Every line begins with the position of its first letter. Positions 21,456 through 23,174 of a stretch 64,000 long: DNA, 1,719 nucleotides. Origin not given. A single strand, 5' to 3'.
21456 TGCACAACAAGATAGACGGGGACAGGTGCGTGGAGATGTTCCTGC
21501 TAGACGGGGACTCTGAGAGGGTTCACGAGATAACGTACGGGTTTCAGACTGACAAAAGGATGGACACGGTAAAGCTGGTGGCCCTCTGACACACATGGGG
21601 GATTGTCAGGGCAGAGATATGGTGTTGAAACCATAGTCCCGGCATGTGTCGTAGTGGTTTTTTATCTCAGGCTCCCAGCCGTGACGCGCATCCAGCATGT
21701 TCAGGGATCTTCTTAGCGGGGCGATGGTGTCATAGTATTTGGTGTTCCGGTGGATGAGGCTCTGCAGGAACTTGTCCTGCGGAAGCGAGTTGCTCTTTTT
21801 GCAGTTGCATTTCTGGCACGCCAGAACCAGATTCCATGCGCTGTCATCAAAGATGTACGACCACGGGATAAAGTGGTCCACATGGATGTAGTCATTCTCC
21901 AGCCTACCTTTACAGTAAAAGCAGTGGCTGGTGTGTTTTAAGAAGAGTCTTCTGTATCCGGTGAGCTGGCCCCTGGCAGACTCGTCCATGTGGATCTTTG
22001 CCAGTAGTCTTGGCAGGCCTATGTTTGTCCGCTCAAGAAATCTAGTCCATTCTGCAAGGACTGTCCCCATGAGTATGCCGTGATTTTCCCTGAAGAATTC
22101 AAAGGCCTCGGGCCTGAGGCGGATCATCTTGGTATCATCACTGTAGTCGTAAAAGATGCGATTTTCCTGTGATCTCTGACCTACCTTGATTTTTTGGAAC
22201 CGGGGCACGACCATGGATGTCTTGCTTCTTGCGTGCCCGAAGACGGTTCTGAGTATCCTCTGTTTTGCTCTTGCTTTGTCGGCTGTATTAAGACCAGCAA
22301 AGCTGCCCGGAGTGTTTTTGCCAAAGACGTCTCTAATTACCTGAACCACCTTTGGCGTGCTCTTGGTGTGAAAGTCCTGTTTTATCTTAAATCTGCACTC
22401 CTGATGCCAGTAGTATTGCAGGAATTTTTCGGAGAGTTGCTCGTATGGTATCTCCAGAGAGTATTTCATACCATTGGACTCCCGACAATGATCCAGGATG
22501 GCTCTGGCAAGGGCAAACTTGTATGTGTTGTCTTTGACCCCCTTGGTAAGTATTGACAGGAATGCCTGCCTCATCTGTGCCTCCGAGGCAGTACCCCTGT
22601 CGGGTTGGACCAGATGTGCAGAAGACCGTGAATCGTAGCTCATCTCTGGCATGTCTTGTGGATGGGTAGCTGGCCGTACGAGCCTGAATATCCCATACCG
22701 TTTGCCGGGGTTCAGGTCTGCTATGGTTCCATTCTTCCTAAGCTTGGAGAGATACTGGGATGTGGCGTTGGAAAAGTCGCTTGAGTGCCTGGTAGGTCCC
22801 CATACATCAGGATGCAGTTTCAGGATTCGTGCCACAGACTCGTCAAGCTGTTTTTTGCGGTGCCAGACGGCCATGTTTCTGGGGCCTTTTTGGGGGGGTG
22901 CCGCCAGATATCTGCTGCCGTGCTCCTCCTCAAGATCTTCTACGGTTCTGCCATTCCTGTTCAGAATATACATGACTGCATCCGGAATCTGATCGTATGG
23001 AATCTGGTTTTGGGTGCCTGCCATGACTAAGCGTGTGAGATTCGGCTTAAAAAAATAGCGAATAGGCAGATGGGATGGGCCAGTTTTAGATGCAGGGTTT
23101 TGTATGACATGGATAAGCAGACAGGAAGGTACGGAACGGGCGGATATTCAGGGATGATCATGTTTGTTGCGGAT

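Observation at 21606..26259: AT-richer island at the 3' end of tRNA-Lys carrying HNH nuclease, Fic and HEPN genes: candidate undescribed defence/toxin module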

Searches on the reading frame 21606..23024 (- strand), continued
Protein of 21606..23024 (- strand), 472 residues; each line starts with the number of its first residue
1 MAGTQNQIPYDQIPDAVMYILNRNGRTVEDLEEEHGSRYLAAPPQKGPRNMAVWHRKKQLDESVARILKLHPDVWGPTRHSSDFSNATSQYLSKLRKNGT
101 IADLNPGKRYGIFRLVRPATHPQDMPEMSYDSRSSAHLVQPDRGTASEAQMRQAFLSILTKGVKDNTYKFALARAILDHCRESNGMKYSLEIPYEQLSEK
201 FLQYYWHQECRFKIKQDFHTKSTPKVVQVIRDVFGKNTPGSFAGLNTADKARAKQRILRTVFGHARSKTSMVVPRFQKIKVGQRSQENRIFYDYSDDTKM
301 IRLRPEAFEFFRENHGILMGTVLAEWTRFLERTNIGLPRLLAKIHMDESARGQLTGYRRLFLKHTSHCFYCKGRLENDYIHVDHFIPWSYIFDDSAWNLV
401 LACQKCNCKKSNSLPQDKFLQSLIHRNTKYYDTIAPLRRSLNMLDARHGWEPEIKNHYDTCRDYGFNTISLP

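Call 19: find_related_loci(query=A1, collection=genome_contigs, flank=10000)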
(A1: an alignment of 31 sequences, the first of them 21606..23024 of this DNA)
Query A1 (472 aa) in genome_contigs; peptide patterns used: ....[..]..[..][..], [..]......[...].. (x = any residue, [..] = any of these).
133 stretches matched a pattern; 69 encode a relative of the query (tblastn E <= 1e-3); 69 distinct loci.
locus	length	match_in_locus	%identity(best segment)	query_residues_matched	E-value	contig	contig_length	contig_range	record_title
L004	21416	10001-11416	79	1-472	0e+0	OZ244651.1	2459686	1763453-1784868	MAG: Nitrosopumilus sp. isolate 512536c4-dc7c-46e5-b490-a406bae5c013 genome assembly, chromosome: 1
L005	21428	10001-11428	72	1-472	0e+0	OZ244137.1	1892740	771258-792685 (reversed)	MAG: Nitrosopumilus sp. isolate b373a917-7e47-4306-9bcd-456ba6d4f461 genome assembly, chromosome: 1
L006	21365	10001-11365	54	13-472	2e-165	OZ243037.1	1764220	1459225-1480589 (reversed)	MAG: Cenarchaeum sp. isolate 896ed578-524e-491a-8620-395a69b8f1f8 genome assembly, chromosome: 1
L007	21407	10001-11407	51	1-472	1e-160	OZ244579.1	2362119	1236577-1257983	MAG: Nitrosopumilus sp. isolate f90b6149-cfe9-4c36-88f2-1e2dace1f208 genome assembly, chromosome: 1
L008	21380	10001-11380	51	12-472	3e-159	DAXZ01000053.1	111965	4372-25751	MAG TPA_asm: Nitrosopumilus sp. UBA526 UBA526_contig_30, whole genome shotgun sequence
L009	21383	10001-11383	51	1-472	3e-157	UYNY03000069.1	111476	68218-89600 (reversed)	Nitrosopumilaceae archaeon isolate IBTHAUMO2 genome assembly, contig: IBTHAUMO2_Contig_59, whole genome shotgun sequence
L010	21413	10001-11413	49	1-472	7e-149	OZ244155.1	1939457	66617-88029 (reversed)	MAG: Nitrosopumilus sp. isolate bb10c81c-3fe7-493a-9740-827df905f1f5 genome assembly, chromosome: 1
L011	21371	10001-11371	50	13-472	2e-146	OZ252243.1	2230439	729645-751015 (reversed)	MAG: Nitrosopumilus sp. isolate 261fa32c-b83a-49a9-9c0f-98180899fe5a genome assembly, chromosome: 1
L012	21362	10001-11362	49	1-472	9e-146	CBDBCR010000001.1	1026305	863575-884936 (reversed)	MAG: Nitrosopumilaceae archaeon isolate f3e60181-f189-49f5-8e2d-2aaf154a2667 genome assembly, contig: contig_1, whole ge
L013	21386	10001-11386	50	13-472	1e-144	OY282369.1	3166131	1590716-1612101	MAG: uncultured Cenarchaeum sp. genome assembly, chromosome: 1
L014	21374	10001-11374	48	7-472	1e-144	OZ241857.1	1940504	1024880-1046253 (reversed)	MAG: Nitrosopumilus sp. isolate 3b6585a0-31a8-4b8b-92a3-e127ac025ad6 genome assembly, chromosome: 1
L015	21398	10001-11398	47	7-472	3e-144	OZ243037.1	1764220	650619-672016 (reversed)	MAG: Cenarchaeum sp. isolate 896ed578-524e-491a-8620-395a69b8f1f8 genome assembly, chromosome: 1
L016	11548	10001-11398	47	13-472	2e-143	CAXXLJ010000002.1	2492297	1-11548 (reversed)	MAG: Nitrosopumilus sp. isolate 9672c918-eb25-4a2b-895b-70a4865701ea genome assembly, contig: contig_2, whole genome sho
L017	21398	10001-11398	47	13-472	2e-143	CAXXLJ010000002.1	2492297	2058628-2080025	MAG: Nitrosopumilus sp. isolate 9672c918-eb25-4a2b-895b-70a4865701ea genome assembly, contig: contig_2, whole genome sho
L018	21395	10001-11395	46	8-472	3e-143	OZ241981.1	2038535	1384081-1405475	MAG: Nitrosopumilus sp. isolate eb6070b7-b3a7-45a2-b86f-918436be457c genome assembly, chromosome: 1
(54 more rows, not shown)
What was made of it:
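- Many HNH-bearing relatives are labelled Cenarchaeum or sponge symbionts (call 19).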

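Call 25: predict_structure(alignment_id=A1)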
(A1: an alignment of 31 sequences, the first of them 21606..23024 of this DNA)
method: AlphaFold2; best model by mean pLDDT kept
length: 472 residues; sequences in the alignment: 31
mean_pLDDT: 83.1   pTM: 0.62
mean pLDDT of the five models: 83.1, 82.5, 81.2, 81.0, 78.1
residues with pLDDT >= 90: 192; 70-90: 217; 50-70: 45; < 50: 18
segments of 3 or more residues with pLDDT < 50: 1-4, 134-142, 346-348
pLDDT, mean of each block of 10 residues (from residue 1): 56 89 90 88 87 92 88 78 86 92 89 86 65 43 69 88 80 94 82 94 89 75 88 79 87 93 80 81 73 88 92 90 84 62 51 87 94 90 85 86 90 88 96 93 79 86 80 84
secondary structure, 60 per line:
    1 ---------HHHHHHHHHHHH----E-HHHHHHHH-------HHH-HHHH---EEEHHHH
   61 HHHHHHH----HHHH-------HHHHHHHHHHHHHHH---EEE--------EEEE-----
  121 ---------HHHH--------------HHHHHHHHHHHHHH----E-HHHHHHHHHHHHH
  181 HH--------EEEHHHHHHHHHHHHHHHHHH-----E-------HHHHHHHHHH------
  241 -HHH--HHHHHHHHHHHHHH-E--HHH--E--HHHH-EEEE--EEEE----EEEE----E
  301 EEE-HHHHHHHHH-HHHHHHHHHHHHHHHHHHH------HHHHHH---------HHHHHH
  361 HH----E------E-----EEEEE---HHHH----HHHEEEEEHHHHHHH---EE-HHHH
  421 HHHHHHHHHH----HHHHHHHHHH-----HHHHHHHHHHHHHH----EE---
elements in order: H10-21 H28-35 H47-50 E54-56 H57-67 H72-75 H83-97 E101-103 E112-115 H130-133 H148-161 H168-182 E191-193 H194-211 H225-234 H247-260 H273-276 E278-281 E284-287 E292-295 E300-303 H305-313 H315-333 H340-345 H355-362 E380-384 H388-391 E399-403 H404-410 H417-430 H435-444 H450-463
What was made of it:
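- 21606..23024 (-): HNH nuclease gene, 472 aa. It has an N-terminal winged-helix-like domain (~10-115), an uncharacterised central domain (~148-345) and a Cas9-type Cys4 HNH domain (~355-472). It is intact in this window. AF2 model pLDDT 83 (call 25).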

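Call 29: fold_search(model_id=the predicted structure, library=pdb)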
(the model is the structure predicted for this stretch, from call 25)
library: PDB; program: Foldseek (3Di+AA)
matches with E <= 10: 363; with E <= 0.001: 0
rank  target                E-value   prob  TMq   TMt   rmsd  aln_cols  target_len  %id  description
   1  9j1z_A                2.0e-03  1.00  0.13  0.40  12.4       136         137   15  Crystal structure of Nme1Cas9 HNH domain bound to anti-CRISPR AcrIIC1Nme1ST (released 2026-03-04)
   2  9ar4_A                2.9e-03  0.54  0.16  0.08  25.6       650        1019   11  CryoEM structure of ThermoCas9 in post-cleavage state bound with the DNA containing NNNNCCA PAM (released 2025-02-26)
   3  9mb6_A                3.1e-03  0.44  0.16  0.08  29.2       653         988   10  Cryo-EM structure of wild-type SaCas9-guide RNA-mismatched target DNA complex (released 2026-03-18)
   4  4oge                  4.2e-03  0.44  0.16  0.10  21.4       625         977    9  Crystal structure of the Type II-C Cas9 enzyme from Actinomyces naeslundii (released 2014-02-12)
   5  6j9n_A                4.6e-03  1.00  0.14  0.39  12.8       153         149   13  NmeHNH+AcrIIC3 (released 2019-03-06)
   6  5vgb_A                5.9e-03  1.00  0.13  0.40  12.2       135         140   16  Crystal structure of NmeCas9 HNH domain bound to anti-CRISPR AcrIIC1 (released 2017-08-30)
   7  8zda_A                5.9e-03  0.35  0.16  0.08  28.9       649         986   11  Cryo-EM structure of eSaCas9_NNG-guide RNA-target DNA complex in a catalytically active state (released 2025-11-05)
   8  7mpz                  6.5e-03  1.00  0.14  0.41  12.3       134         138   19  HNH Nuclease Domain from G. stearothermophilus Cas9 (released 2021-12-22)
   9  9j2g_A                6.5e-03  1.00  0.14  0.41  13.0       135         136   16  Crystal structure of Nme1Cas9 HNH domain bound to anti-CRISPR AcrIIC1Vei (released 2026-03-04)
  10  8f43                  6.8e-03  1.00  0.15  0.50   5.7       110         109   24  HNH Nuclease Domain from G. stearothermophilus Cas9, K597A mutant (released 2022-12-21)
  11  7enr_A                6.8e-03  0.30  0.15  0.08  23.0       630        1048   11  Crystal structure of cas and anti-cas protein complex (released 2022-04-20)
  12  9j1y_A                7.9e-03  1.00  0.16  0.44  10.8       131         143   22  Crystal structure of Nme1Cas9 HNH domain bound to anti-CRISPR AcrIIC1Boe. (released 2026-03-04)
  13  8jft_A                9.2e-03  0.33  0.16  0.09  21.2       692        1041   10  Cryo-EM structure of SaCas9-AcrIIA15 CTD-sgRNA complex (released 2024-02-28)
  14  7vw3_A                1.6e-02  0.18  0.14  0.07  29.1       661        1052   11  Cryo-EM structure of SaCas9-sgRNA-DNA ternary complex (released 2023-03-15)
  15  6jdq_A                1.7e-02  0.97  0.14  0.06  13.6       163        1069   15  Crystal structure of Nme1Cas9 in complex with sgRNA (released 2019-11-06)
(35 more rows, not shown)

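Call 61: search_protein_families(library=pfam, proteins=[L002:2936-3085:+, L002:3275-3598:+, L002:3708-4118:+, L002:4099-4296:+, L002:4448-5035:-, L002:5314-5970:+, L002:6777-7283:-, L002:7408-7584:-], max_evalue=0.1)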
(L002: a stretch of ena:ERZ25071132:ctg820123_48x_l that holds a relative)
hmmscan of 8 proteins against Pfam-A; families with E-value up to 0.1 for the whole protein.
L002:2936-3085:+ (49 aa): 0 families

L002:3275-3598:+ (107 aa): 0 families

L002:3708-4118:+ (136 aa): 0 families

L002:4099-4296:+ (65 aa): 0 families

L002:4448-5035:- (195 aa): 1 family
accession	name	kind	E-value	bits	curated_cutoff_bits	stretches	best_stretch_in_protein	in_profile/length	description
PF00589.27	Phage_integrase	-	0.084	13.1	27.1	0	4-67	101-157/172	Phage integrase family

L002:5314-5970:+ (218 aa): 3 families
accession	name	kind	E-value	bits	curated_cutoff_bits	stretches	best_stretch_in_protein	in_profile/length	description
PF09851.14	SHOCT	-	3.7e-07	30.1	27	1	190-216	1-27/28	Short C-terminal domain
PF14470.12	bPH_3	-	1.1e-05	26.2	23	1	49-126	1-73/95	Bacterial PH domain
PF05120.17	GvpG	-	0.0025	18.4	30.6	1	191-216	36-61/67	Gas vesicle protein G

L002:6777-7283:- (168 aa): 1 family
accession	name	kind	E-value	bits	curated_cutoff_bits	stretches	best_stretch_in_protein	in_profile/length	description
PF01936.24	NYN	-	7.8e-15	56.1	24.2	1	3-155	1-141/145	NYN domain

L002:7408-7584:- (58 aa): 0 families
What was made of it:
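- On tRNA-integrated genomic island: Weak integrase debris is seen only in sister genome L002 (call 61).
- Tried and rejected: The L002 ORFs next to the tRNA gave only a weak integrase hit (E 0.08, call 61).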

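Call 65: fold_search(model_id=the predicted structure, library=viral)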
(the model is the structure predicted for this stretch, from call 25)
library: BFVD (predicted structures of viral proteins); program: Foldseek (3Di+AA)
matches with E <= 10: 566; with E <= 0.001: 0
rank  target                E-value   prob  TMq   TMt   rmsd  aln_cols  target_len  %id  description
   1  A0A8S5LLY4            1.9e-03  1.00  0.14  0.34  13.9       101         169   25  RECOMBINATION ENDONUCLEASE VII [Siphoviridae sp. ctvok7]
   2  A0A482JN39            8.0e-03  1.00  0.13  0.23  13.8       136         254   26  HNH endonuclease [Gordonia phage BrutonGaster]
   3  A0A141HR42            9.3e-03  0.89  0.14  0.28  18.6       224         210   15  HNH endonuclease [Flavobacterium phage FpV4]
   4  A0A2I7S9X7            1.0e-02  0.98  0.14  0.22  14.1       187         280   16  (no name in the UniProt tables at hand)
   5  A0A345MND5            1.3e-02  1.00  0.12  0.30  11.8       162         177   20  (no name in the UniProt tables at hand)
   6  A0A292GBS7            1.5e-02  1.00  0.14  0.46   4.6        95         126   23  (no name in the UniProt tables at hand)
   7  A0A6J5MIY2            1.9e-02  1.00  0.14  0.40   9.5        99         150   23  HNH nuclease [uncultured Caudovirales phage]
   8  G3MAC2                1.9e-02  0.99  0.13  0.40  12.7       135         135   16  Gp381 [Bacillus phage G]
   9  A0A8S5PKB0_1          1.9e-02  0.14  0.12  0.08  23.4       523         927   10  Nuclear pore complex protein [Siphoviridae sp. ctL0q1]
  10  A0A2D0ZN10            2.3e-02  1.00  0.13  0.32   4.5        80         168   30  HNH endonuclease [Rhodococcus phage Trina]
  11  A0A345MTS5            2.5e-02  0.99  0.13  0.36  17.6       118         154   21  (no name in the UniProt tables at hand)
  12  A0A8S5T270            2.6e-02  1.00  0.14  0.25  13.5        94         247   21  RECOMBINATION ENDONUCLEASE VII [Myoviridae sp. ctqfO1]
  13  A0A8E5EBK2            2.6e-02  1.00  0.13  0.28  13.6       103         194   21  HNH endonuclease [Tenacibaculum phage Gundel_1]
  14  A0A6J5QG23            2.6e-02  1.00  0.11  0.43   5.5        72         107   33  HNHc domain containing protein [uncultured Caudovirales phage]
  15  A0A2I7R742            2.6e-02  1.00  0.12  0.26  15.2       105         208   19  (no name in the UniProt tables at hand)
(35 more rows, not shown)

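Call 66: search_protein_families(library=padloc, proteins=[L002:7934-9271:+, L002:6777-7283:-, L002:4448-5035:-], max_evalue=0.01)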
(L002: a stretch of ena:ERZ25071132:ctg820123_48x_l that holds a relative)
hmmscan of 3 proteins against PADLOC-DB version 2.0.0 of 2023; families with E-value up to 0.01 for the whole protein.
L002:7934-9271:+ (445 aa): 0 families

L002:6777-7283:- (168 aa): 2 families
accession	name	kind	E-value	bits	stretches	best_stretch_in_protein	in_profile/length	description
PDLC04163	HEC-09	-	2.1e-08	32.1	1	87-155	102-171/203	-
PDLC01154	NYN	-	1.2e-05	22.9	1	57-137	199-275/310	"LabA-like protein, NYN family nuclease"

L002:4448-5035:- (195 aa): 0 families

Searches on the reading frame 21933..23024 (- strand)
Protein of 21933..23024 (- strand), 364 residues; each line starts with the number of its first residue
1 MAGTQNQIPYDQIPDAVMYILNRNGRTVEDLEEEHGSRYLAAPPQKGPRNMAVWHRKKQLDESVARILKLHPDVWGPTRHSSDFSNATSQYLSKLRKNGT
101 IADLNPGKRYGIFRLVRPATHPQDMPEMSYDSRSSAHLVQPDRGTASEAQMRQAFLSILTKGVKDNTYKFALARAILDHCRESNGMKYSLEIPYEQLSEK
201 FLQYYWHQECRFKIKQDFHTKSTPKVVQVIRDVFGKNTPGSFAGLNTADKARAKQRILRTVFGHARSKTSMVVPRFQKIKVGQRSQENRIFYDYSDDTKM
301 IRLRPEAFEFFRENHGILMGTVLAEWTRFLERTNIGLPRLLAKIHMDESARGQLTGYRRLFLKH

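Call 23: search_protein_families(library=padloc, proteins=[window:21933-23024:-], max_evalue=1)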
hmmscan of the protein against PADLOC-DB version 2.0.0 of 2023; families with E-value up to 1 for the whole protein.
seq(364 aa): 0 families
